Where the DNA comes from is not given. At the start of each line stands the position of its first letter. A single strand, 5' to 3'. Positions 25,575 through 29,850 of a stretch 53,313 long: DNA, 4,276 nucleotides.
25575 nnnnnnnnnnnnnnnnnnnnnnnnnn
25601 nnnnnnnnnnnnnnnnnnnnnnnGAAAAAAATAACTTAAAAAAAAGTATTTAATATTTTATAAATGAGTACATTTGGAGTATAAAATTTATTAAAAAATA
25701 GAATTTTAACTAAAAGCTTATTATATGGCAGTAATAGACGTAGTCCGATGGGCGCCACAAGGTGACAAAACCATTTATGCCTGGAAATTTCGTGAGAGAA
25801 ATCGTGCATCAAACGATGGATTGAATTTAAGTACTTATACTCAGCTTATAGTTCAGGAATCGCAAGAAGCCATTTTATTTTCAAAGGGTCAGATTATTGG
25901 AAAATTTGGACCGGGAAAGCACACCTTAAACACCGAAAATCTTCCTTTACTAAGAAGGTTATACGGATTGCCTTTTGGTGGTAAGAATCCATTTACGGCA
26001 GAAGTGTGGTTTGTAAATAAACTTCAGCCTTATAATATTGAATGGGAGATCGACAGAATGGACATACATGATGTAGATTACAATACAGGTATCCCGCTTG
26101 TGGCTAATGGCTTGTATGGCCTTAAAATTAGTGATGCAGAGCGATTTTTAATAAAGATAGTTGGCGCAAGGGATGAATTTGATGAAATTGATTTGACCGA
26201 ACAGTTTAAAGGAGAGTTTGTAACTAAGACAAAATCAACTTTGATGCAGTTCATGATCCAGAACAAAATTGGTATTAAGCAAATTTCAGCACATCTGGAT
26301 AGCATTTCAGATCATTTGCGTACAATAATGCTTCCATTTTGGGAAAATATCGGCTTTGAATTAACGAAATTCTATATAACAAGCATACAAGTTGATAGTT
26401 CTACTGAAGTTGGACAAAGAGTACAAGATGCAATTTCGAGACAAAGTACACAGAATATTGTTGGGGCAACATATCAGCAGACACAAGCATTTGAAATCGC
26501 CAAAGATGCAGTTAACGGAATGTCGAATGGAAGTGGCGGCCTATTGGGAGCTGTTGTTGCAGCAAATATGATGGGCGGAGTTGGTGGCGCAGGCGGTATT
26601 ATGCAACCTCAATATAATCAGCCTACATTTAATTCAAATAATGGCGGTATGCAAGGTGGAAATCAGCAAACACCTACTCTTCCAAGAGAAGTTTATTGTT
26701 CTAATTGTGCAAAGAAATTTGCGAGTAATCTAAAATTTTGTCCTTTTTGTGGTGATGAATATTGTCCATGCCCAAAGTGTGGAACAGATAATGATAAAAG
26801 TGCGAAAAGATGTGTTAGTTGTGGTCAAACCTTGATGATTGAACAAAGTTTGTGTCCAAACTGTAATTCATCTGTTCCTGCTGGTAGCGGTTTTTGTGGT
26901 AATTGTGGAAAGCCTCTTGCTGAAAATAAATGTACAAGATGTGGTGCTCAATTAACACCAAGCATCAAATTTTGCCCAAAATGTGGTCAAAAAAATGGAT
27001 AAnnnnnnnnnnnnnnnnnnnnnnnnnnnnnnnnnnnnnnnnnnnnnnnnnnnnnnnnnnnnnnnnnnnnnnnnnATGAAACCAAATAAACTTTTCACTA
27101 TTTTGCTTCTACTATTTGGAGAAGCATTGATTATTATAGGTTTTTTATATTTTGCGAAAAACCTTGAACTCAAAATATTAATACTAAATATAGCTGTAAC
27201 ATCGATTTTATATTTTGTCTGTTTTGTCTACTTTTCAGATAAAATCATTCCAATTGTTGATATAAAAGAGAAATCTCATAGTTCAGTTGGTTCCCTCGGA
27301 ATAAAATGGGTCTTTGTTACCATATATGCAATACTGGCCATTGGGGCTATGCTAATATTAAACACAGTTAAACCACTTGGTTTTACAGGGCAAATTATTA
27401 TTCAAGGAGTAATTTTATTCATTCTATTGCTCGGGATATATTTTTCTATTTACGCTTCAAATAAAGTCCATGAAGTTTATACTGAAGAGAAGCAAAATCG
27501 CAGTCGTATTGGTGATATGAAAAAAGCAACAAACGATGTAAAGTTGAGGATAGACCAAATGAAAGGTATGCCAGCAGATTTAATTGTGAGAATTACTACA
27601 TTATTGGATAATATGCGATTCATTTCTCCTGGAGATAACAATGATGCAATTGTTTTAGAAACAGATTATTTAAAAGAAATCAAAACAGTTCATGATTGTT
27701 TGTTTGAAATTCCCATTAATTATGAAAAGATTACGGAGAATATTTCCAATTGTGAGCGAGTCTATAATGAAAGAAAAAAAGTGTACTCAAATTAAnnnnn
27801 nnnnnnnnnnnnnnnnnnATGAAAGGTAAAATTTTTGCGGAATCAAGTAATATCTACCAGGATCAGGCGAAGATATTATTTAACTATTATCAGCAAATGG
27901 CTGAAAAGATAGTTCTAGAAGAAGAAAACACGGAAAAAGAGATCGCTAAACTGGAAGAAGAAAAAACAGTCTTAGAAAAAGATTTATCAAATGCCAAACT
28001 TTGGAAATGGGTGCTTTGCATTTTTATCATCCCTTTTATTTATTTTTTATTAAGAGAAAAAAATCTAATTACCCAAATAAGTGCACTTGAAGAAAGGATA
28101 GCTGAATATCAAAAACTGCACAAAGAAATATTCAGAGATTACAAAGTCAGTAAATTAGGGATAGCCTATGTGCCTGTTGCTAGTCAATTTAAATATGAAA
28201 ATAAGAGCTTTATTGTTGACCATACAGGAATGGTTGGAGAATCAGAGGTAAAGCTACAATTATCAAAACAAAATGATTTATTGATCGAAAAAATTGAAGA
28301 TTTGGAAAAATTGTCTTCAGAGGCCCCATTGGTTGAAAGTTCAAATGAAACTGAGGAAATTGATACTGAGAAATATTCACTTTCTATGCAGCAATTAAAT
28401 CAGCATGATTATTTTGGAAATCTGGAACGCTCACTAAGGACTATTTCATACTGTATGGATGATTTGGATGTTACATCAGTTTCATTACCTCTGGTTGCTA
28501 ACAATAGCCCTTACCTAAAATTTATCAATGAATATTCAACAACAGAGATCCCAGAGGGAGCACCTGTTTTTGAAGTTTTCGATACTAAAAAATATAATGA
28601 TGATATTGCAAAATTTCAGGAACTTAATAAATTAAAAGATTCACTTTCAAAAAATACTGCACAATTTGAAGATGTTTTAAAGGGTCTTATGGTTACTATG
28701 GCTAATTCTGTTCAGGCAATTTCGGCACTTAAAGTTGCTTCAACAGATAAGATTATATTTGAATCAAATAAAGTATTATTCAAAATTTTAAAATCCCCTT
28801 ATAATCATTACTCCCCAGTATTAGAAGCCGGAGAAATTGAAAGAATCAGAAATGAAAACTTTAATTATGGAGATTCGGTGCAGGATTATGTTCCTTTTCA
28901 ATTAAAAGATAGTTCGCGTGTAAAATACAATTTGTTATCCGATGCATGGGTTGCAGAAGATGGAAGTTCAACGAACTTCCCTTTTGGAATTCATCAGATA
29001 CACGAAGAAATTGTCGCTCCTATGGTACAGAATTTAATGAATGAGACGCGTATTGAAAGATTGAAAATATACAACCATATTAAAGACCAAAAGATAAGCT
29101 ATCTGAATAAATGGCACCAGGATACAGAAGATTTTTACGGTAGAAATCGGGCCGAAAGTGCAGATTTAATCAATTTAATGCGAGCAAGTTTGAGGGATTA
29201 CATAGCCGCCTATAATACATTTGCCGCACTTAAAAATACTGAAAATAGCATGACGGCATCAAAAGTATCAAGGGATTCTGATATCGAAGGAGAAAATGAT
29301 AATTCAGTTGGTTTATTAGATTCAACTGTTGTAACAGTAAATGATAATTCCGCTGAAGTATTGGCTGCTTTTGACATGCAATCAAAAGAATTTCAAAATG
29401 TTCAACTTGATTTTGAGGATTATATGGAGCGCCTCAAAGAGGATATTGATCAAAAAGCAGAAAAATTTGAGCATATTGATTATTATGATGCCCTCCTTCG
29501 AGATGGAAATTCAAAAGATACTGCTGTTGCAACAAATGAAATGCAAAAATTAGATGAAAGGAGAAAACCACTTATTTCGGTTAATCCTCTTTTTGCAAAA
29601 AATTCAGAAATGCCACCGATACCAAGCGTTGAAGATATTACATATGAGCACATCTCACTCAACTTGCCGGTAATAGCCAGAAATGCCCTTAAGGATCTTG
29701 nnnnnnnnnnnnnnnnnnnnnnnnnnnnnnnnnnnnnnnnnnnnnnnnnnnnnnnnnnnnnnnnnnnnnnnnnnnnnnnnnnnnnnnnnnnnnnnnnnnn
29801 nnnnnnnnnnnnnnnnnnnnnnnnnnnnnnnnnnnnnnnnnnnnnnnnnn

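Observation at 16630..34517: Nine proteins with 14 zinc ribbons packed into 18 kb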

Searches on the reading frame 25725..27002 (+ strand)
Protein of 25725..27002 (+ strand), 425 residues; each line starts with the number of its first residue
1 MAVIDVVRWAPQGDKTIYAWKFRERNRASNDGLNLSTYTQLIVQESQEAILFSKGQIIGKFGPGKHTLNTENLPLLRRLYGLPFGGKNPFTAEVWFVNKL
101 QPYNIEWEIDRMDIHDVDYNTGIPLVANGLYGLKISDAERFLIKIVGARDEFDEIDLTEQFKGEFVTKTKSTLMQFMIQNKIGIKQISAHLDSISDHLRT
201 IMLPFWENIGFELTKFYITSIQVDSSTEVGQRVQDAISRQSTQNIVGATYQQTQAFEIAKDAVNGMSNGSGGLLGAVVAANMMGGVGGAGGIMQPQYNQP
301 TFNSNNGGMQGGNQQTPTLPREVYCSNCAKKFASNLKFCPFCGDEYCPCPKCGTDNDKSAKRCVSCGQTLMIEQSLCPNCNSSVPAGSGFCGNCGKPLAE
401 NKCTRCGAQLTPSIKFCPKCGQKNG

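Call 5: search_protein_families(library=pfam, max_evalue=0.01, proteins=[window:25725-27002:+])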
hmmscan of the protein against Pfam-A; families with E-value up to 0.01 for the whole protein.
window:25725-27002:+ (425 aa): 9 families
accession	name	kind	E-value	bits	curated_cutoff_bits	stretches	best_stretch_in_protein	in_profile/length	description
PF13421.11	Band_7_1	-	3.9e-35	121.8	24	1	39-226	15-198/211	SPFH domain-Band 7 family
PF13240.11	Zn_Ribbon_1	-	3.7e-18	65.1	25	3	402-422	1-21/23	zinc-ribbon domain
PF12773.13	DZR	-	9.8e-17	61.3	27.3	2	377-421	1-45/45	Double zinc ribbon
PF13248.11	Zn_ribbon_3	-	1.5e-11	43.8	27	2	400-423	2-25/26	zinc-ribbon domain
PF17032.10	Zn_ribbon_15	-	1.4e-08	35.9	28.9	2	400-421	52-73/73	zinc-ribbon family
PF18912.6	DZR_2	-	3.8e-06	27.1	27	1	361-401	8-49/56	Double zinc ribbon domain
PF24460.1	DUF7575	-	1.2e-05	24.9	28.5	0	400-422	3-25/28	Domain of unknown function (DUF7575)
PF24463.1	DUF7577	-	0.00083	19.4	28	1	348-370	4-26/27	Domain of unknown function (DUF7577)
PF00641.23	Zn_ribbon_RanBP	-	0.0031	17.2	27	1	349-367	7-25/30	Zn-finger in Ran binding protein and others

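Call 7: search_protein_families(library=ncbifam, max_evalue=0.01, proteins=[window:25725-27002:+])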
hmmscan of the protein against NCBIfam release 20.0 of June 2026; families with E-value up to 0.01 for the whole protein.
window:25725-27002:+ (425 aa): 1 family
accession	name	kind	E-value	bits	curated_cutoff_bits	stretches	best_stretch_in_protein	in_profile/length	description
NF011149.0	PRK14559.1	equivalog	0.00019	20.3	374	1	376-423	3-50/642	serine/threonine phosphatase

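Call 8: search_protein_families(library=padloc, max_evalue=0.01, proteins=[window:25725-27002:+])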
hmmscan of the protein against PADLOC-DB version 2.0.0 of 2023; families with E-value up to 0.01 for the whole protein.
window:25725-27002:+ (425 aa): 0 families

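Call 9: find_encoding_contigs(protein=window:25725-27002:+, flank=10000, max_places=6)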
Protein window:25725-27002:+ (425 aa): 6 contigs read that carry it; 5 places shown.
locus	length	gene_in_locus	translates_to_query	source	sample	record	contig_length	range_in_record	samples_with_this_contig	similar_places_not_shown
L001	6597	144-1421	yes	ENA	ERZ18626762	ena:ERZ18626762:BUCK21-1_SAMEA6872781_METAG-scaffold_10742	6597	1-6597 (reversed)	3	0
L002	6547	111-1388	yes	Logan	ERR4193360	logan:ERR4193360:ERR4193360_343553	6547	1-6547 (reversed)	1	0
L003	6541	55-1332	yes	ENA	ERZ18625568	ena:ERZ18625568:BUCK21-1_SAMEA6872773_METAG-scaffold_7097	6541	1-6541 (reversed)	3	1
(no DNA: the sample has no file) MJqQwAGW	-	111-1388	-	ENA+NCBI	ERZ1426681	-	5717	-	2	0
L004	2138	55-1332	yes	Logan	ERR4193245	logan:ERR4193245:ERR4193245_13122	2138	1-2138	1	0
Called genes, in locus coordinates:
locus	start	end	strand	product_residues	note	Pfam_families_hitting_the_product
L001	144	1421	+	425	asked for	PF13421:Band_7_1, PF17032:Zn_ribbon_15 (faint), PF18912:DZR_2 (faint), PF13248:Zn_ribbon_3 (faint), PF24460:DUF7575 (faint), PF12773:DZR, PF13240:Zn_Ribbon_1 (weak)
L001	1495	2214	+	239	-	-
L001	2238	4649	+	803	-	PF07191:Zn_ribbon_6 (faint), PF17032:Zn_ribbon_15 (faint), PF10005:Zn_ribbon_DZR_6 (faint), PF12773:DZR (weak), PF18912:DZR_2 (faint), PF12773:DZR, PF13248:Zn_ribbon_3 (weak), PF13240:Zn_Ribbon_1 (weak), +1 more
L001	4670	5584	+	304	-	-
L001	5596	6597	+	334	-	?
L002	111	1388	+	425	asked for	PF13421:Band_7_1, PF17032:Zn_ribbon_15 (faint), PF18912:DZR_2 (faint), PF13248:Zn_ribbon_3 (faint), PF24460:DUF7575 (faint), PF12773:DZR, PF13240:Zn_Ribbon_1 (weak)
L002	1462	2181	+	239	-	-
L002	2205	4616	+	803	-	PF07191:Zn_ribbon_6 (faint), PF17032:Zn_ribbon_15 (faint), PF10005:Zn_ribbon_DZR_6 (faint), PF12773:DZR (weak), PF18912:DZR_2 (faint), PF12773:DZR, PF13248:Zn_ribbon_3 (weak), PF13240:Zn_Ribbon_1 (weak), +1 more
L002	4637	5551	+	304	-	-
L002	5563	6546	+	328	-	?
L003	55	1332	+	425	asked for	PF13421:Band_7_1, PF17032:Zn_ribbon_15 (faint), PF18912:DZR_2 (faint), PF13248:Zn_ribbon_3 (faint), PF24460:DUF7575 (faint), PF12773:DZR, PF13240:Zn_Ribbon_1 (weak)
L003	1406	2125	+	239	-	-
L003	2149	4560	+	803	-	PF07191:Zn_ribbon_6 (faint), PF17032:Zn_ribbon_15 (faint), PF10005:Zn_ribbon_DZR_6 (faint), PF12773:DZR (weak), PF18912:DZR_2 (faint), PF12773:DZR, PF13248:Zn_ribbon_3 (weak), PF13240:Zn_Ribbon_1 (weak), +1 more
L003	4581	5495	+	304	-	-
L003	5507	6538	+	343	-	-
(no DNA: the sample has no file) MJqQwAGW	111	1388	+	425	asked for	PF13421:Band_7_1, PF17032:Zn_ribbon_15 (faint), PF18912:DZR_2 (faint), PF13248:Zn_ribbon_3 (faint), PF24460:DUF7575 (faint), PF12773:DZR, PF13240:Zn_Ribbon_1 (weak)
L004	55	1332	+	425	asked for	PF13421:Band_7_1, PF17032:Zn_ribbon_15 (faint), PF18912:DZR_2 (faint), PF13248:Zn_ribbon_3 (faint), PF24460:DUF7575 (faint), PF12773:DZR, PF13240:Zn_Ribbon_1 (weak)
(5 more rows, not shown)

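Call 91: search_solved_structures(query=window:25725-27002:+, max_evalue=1)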
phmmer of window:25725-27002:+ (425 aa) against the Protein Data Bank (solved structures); distinct sequences matched with E-value up to 1: 8.
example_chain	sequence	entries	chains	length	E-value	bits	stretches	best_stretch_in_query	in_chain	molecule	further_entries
8f5o_B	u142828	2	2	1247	0.017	17.1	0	235-396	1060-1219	Intraflagellar transport protein 122B, putative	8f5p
2jne_A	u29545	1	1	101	0.041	15.9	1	348-384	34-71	Hypothetical protein yfgJ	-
9xti_A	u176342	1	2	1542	0.14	14.1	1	373-407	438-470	E3 ubiquitin-protein ligase UBR4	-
9hxw_A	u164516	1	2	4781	0.18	13.8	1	373-407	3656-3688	E3 ubiquitin-protein ligase UBR4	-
9nwd_A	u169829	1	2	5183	0.19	13.7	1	373-407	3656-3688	E3 ubiquitin-protein ligase UBR4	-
9qws_A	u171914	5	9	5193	0.19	13.7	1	373-407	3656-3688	E3 ubiquitin-protein ligase UBR4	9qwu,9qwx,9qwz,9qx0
9d9z_A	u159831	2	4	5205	0.19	13.7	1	373-407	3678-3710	UBR4 (endogenously FLAG-tagged at the N-terminus),E3 ubiquitin-protein ligase UBR4,E3 ubiq | E3 ubiquitin-protein ligase UBR4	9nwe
8s05_C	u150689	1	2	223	0.59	12.1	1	341-390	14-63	Conserved protein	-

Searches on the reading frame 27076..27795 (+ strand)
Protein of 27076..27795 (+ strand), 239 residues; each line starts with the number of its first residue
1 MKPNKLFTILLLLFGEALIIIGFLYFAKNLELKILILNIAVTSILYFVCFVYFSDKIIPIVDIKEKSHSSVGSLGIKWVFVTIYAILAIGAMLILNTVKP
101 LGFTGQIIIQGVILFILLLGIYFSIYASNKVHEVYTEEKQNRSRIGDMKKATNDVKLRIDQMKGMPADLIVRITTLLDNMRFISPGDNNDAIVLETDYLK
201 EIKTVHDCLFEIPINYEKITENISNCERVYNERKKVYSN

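Call 5: search_protein_families(library=pfam, max_evalue=0.01, proteins=[window:27076-27795:+])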
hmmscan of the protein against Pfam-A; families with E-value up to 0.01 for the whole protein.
window:27076-27795:+ (239 aa): 1 family
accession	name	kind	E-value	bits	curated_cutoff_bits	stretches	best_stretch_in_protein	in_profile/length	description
PF01040.23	UbiA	-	0.0018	18.1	34.2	1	8-129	117-235/250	UbiA prenyltransferase family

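Call 7: search_protein_families(library=ncbifam, max_evalue=0.01, proteins=[window:27076-27795:+])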
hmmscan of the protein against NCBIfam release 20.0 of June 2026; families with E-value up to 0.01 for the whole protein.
window:27076-27795:+ (239 aa): 0 families

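Call 8: search_protein_families(library=padloc, max_evalue=0.01, proteins=[window:27076-27795:+])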
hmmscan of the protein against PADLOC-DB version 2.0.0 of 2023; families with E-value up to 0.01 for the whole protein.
window:27076-27795:+ (239 aa): 0 families

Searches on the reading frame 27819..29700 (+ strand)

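Call 19: search_solved_structures(query=window:27819-29700:+, max_evalue=10)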
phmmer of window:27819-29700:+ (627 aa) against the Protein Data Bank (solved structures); distinct sequences matched with E-value up to 10: 4.
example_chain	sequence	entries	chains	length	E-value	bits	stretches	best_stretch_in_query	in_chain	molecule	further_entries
1up4_A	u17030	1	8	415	0.2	13.5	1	28-110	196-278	6-PHOSPHO-BETA-GLUCOSIDASE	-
1up6_A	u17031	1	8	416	0.2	13.5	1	28-110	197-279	6-PHOSPHO-BETA-GLUCOSIDASE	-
1up7_A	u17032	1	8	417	0.2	13.5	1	28-110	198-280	6-PHOSPHO-BETA-GLUCOSIDASE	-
1o4v_A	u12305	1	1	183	0.53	12.2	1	502-559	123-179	phosphoribosylaminoimidazole mutase PurE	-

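Call 66: search_protein_representatives(protein=window:27819-29700:+)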
Query: 627 residues. Proteins with E-value up to 0.001 (for the whole library): 285; up to 1e-10: 167; up to 1e-30: 80. The best 150 are listed.
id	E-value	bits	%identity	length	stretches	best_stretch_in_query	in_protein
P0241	3.3e-242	821.7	63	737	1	1-626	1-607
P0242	2.3e-203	693.5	57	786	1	1-627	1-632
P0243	8.0e-175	599.3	52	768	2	92-626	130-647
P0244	2.1e-166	571.5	48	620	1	1-609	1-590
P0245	1.1e-161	555.9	46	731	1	1-626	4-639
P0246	6.7e-155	533.5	57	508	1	155-626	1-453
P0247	2.9e-153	528.1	47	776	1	1-627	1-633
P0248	9.2e-150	516.5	67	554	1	245-627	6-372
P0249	9.7e-148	509.8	45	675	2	63-618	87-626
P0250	1.7e-143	495.9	42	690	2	73-626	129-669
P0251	5.8e-133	461.1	42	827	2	102-625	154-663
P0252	2.2e-130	452.6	42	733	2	83-622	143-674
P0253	1.1e-126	440.4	41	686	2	81-615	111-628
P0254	2.4e-126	439.2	41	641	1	3-617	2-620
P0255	2.0e-122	426.3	40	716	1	3-616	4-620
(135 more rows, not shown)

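Call 94: search_dna_similar(query=window:27819-29700:+, collection=plasmids, mode=protein, max_rows=10)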
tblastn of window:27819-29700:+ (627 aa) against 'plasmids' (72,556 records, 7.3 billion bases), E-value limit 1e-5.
No match.
